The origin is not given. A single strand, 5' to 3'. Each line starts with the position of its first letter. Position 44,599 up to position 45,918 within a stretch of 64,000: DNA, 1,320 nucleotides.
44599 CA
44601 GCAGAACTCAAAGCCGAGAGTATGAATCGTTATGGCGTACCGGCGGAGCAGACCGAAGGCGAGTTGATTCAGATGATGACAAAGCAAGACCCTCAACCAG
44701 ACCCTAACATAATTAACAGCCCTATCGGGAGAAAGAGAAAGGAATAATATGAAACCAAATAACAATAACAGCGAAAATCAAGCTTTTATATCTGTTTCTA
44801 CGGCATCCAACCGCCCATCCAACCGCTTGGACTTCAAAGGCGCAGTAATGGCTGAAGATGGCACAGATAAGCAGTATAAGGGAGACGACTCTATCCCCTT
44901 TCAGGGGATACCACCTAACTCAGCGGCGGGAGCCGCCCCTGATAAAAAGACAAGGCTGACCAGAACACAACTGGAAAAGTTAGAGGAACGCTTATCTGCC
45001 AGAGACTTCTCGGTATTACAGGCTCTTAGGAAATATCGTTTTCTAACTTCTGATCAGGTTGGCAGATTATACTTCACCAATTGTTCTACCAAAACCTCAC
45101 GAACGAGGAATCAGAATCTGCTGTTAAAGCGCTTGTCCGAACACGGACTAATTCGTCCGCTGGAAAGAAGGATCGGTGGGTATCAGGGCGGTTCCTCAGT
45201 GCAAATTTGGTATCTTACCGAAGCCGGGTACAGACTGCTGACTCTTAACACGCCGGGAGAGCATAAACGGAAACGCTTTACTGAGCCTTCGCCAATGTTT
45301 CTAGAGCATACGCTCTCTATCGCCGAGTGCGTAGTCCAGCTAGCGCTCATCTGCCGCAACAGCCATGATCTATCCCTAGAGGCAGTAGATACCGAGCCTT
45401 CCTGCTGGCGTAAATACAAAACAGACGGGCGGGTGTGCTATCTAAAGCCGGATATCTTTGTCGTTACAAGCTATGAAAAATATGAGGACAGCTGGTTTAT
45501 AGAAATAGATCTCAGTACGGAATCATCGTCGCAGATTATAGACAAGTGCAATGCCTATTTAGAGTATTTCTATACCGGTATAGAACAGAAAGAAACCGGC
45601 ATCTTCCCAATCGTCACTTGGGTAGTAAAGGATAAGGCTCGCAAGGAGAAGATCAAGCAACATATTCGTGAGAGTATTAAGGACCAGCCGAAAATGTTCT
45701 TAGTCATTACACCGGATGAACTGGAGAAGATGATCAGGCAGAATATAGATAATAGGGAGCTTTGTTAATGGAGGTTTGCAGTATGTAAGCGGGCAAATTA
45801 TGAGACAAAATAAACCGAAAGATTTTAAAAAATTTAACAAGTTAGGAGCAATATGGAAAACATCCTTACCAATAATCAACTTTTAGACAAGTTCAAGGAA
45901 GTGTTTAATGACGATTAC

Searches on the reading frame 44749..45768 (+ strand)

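Call 45: search_protein_families(library=pfam, proteins=[window:44749-45768:+], max_evalue=0.01)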
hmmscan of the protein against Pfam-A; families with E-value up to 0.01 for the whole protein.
window:44749-45768:+ (339 aa): 1 family
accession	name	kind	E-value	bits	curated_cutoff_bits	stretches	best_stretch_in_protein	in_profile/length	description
PF13814.12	Replic_Relax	-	1.5e-36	126.7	25.3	1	90-288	1-190/191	Replication-relaxation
